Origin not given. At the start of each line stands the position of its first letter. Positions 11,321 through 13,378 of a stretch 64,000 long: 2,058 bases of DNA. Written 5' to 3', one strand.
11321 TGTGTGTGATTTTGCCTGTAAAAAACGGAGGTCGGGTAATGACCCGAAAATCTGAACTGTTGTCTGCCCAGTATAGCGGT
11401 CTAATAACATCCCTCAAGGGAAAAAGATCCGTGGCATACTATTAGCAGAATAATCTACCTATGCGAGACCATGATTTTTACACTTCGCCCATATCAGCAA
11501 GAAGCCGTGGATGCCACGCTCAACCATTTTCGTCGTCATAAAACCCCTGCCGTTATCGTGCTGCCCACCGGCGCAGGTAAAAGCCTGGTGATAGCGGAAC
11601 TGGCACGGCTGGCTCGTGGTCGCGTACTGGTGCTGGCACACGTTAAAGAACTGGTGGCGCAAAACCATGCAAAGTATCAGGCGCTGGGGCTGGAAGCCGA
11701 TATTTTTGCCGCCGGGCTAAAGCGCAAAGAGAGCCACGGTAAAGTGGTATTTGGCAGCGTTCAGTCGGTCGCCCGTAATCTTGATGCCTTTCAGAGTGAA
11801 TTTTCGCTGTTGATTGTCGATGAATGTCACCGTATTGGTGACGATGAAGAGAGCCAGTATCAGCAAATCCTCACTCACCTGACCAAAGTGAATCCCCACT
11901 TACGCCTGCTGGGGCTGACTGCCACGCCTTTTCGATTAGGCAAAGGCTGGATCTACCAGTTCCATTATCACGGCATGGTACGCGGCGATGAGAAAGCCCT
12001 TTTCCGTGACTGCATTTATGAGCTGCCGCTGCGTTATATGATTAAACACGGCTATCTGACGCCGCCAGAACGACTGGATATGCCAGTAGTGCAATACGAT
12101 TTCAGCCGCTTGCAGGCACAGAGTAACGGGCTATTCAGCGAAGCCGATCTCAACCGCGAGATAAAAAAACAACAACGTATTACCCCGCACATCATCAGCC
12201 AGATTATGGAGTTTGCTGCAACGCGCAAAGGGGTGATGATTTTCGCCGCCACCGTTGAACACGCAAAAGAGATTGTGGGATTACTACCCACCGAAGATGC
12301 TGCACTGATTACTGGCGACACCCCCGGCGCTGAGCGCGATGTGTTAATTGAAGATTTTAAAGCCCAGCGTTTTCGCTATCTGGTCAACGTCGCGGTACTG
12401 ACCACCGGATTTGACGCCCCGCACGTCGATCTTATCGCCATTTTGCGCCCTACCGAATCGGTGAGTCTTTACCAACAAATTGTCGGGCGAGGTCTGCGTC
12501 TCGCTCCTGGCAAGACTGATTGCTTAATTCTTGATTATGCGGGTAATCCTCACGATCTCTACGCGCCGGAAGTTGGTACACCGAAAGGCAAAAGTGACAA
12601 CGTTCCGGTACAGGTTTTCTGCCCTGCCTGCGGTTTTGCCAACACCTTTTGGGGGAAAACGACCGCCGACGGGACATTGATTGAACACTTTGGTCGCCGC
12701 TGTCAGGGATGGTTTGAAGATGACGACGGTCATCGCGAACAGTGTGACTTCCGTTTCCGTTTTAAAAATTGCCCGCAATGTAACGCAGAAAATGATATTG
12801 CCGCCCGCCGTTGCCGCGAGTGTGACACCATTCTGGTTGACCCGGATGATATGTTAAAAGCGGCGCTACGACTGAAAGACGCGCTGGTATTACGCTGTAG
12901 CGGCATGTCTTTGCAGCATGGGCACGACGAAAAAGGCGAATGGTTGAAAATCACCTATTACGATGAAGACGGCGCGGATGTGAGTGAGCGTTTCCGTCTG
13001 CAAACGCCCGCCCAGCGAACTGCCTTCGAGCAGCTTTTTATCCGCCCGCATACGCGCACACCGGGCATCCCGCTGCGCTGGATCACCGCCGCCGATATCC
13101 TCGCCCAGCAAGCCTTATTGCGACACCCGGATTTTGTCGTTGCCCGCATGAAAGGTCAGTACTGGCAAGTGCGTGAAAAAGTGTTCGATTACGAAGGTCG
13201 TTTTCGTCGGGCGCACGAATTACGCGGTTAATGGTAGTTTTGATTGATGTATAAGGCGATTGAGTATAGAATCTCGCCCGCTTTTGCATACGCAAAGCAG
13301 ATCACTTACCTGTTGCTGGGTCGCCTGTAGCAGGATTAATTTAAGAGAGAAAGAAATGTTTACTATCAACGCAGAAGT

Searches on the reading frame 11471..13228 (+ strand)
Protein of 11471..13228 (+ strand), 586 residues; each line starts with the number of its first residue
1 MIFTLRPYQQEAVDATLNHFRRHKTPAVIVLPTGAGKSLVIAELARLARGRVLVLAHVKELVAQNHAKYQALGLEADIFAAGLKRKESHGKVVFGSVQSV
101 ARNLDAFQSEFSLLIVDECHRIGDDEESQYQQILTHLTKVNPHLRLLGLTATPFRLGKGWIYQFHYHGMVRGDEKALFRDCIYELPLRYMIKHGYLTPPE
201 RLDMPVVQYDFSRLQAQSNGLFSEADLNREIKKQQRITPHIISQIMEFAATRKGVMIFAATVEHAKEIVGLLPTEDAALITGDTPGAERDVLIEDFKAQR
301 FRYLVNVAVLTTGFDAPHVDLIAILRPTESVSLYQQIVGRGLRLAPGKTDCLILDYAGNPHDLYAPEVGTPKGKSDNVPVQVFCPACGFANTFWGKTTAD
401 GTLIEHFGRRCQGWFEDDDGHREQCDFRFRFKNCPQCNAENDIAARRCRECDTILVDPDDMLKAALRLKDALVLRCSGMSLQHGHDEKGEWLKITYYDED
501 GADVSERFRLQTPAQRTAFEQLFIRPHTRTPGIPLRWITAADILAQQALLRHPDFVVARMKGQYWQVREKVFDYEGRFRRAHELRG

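Call 40: find_encoding_contigs(protein=window:11471-13228:+, flank=8000, max_places=6)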
Protein window:11471-13228:+ (586 aa): no gene with exactly this product is on record in the collection.
